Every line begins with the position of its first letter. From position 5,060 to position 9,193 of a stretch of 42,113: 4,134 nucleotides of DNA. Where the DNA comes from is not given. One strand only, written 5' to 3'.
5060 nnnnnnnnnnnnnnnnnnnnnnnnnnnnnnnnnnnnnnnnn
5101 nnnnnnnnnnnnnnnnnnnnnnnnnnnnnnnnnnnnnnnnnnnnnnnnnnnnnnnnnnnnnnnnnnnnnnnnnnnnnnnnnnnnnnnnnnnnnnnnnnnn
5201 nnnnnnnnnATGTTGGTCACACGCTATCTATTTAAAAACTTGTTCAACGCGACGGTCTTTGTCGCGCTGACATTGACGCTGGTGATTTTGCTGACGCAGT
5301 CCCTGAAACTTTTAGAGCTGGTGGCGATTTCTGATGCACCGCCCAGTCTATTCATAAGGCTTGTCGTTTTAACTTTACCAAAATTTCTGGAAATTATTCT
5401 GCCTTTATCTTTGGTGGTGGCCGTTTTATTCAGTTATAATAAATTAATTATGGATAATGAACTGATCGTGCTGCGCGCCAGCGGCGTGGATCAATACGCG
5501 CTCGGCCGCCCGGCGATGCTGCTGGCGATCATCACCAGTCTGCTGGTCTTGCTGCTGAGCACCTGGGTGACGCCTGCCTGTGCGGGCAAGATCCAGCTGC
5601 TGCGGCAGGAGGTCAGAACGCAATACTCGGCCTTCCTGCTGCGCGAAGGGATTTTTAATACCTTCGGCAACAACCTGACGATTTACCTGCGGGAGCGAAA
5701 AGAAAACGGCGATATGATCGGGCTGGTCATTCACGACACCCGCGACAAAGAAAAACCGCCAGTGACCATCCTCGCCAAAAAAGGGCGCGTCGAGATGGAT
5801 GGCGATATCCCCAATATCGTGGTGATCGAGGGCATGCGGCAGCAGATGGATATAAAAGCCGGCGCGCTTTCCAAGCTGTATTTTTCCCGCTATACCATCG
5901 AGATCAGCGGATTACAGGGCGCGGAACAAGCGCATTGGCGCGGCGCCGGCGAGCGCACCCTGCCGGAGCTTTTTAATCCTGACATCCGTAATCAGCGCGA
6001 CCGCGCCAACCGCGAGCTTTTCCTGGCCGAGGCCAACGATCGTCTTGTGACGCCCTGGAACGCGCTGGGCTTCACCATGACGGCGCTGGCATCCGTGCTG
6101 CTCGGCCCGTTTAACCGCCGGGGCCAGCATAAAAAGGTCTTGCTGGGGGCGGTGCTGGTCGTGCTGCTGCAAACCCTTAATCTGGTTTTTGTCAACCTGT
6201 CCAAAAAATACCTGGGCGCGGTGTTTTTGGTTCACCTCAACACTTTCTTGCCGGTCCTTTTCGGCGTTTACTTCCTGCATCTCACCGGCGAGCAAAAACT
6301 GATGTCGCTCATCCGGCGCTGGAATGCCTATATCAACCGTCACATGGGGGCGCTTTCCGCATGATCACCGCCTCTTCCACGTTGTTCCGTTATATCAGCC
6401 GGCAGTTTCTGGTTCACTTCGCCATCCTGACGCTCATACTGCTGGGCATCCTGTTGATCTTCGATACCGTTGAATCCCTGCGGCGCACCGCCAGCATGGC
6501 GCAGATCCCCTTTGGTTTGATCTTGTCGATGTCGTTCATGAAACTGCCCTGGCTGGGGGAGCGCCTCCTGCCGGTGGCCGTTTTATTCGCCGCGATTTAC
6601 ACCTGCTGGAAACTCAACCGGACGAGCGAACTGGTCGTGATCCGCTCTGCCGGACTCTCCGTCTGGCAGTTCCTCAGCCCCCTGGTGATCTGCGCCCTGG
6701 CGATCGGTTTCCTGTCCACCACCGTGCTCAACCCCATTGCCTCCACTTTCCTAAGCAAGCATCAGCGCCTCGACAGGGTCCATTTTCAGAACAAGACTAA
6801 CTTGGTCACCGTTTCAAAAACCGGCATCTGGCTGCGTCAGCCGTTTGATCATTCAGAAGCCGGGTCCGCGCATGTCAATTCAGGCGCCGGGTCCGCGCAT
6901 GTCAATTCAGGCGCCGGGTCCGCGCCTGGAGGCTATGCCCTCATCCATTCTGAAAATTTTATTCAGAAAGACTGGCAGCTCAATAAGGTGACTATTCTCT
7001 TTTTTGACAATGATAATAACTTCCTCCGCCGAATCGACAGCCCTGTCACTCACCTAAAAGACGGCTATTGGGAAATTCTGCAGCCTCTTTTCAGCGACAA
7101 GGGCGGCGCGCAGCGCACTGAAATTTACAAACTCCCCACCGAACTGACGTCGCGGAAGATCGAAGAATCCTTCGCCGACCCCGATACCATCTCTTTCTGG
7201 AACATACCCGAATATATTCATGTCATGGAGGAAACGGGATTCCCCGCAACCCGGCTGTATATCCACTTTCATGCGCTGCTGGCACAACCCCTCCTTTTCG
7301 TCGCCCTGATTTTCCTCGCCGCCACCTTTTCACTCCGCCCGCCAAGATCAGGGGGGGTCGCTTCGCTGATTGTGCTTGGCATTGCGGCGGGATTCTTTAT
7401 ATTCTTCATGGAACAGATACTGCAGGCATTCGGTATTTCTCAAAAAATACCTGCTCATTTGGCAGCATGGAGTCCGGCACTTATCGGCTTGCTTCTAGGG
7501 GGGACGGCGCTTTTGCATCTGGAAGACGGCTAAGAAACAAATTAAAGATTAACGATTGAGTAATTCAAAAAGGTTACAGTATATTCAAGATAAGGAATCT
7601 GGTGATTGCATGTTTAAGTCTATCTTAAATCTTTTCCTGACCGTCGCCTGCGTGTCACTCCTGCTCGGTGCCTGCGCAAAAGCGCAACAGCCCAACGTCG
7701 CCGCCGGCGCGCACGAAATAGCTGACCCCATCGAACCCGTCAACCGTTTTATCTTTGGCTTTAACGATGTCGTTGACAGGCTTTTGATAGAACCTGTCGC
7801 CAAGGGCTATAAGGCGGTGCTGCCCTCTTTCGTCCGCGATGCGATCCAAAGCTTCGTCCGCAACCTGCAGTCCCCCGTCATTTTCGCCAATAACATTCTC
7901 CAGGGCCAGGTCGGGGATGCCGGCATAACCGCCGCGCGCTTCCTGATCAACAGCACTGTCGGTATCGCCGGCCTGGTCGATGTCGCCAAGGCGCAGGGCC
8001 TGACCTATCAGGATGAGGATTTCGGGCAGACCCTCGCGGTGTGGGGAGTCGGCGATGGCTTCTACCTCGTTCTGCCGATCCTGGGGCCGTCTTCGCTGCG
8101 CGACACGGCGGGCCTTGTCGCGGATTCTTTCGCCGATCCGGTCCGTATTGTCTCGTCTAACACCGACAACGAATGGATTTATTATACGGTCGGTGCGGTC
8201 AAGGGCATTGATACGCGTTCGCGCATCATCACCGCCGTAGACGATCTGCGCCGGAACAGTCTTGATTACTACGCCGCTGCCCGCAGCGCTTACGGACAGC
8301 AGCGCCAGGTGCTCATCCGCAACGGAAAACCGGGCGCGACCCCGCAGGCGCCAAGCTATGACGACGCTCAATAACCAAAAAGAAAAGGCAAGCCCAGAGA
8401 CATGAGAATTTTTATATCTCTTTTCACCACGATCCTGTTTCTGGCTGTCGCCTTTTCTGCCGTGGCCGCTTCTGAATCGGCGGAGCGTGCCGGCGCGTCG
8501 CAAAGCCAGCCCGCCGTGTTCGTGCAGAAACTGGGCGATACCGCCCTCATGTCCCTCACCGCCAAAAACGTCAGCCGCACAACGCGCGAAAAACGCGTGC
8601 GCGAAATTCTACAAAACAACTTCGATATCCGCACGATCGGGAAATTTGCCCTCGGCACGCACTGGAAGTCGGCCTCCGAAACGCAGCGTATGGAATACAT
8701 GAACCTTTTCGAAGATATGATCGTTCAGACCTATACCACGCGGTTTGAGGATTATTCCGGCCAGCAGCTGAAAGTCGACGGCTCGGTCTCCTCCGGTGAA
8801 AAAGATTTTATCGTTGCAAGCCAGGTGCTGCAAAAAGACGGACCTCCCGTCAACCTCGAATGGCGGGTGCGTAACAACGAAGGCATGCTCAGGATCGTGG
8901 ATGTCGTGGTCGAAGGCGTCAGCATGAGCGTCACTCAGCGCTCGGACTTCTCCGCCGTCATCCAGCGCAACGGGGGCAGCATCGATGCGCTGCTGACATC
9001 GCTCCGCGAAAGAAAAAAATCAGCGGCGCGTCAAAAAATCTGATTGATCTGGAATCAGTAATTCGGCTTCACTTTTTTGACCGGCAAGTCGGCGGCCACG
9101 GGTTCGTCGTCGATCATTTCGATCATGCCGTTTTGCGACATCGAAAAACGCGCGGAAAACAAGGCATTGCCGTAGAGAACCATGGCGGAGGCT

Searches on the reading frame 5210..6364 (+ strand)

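Call 50: search_protein_families(library=pfam, proteins=[window:5210-6364:+], max_evalue=0.0001)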
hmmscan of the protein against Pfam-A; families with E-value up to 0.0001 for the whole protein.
window:5210-6364:+ (384 aa): 1 family
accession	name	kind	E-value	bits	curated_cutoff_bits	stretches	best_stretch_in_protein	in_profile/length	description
PF03739.19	LptF_LptG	-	4.6e-60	203.9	27.9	1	5-356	1-351/353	Lipopolysaccharide export system permease LptF/LptG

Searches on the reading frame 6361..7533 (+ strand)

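Call 50: search_protein_families(library=pfam, proteins=[window:6361-7533:+], max_evalue=0.0001)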
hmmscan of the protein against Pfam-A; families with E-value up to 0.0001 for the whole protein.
window:6361-7533:+ (390 aa): 1 family
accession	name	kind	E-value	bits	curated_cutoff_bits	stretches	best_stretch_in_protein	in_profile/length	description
PF03739.19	LptF_LptG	-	1.1e-59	202.7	27.9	1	10-384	1-351/353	Lipopolysaccharide export system permease LptF/LptG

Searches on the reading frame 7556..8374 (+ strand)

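Call 50: search_protein_families(library=pfam, proteins=[window:7556-8374:+], max_evalue=0.0001)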
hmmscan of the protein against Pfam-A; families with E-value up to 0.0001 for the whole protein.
window:7556-8374:+ (272 aa): 1 family
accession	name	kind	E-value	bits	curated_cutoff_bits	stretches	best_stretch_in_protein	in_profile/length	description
PF04333.18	MlaA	-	2.4e-73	246.4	25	1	56-251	2-193/195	MlaA lipoprotein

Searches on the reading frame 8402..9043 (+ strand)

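Call 50: search_protein_families(library=pfam, proteins=[window:8402-9043:+], max_evalue=0.0001)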
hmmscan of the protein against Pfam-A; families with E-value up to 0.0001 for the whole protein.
window:8402-9043:+ (213 aa): 1 family
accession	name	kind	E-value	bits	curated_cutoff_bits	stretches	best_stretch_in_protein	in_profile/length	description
PF05494.18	MlaC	-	6.4e-44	150.1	26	1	48-203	7-166/166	MlaC protein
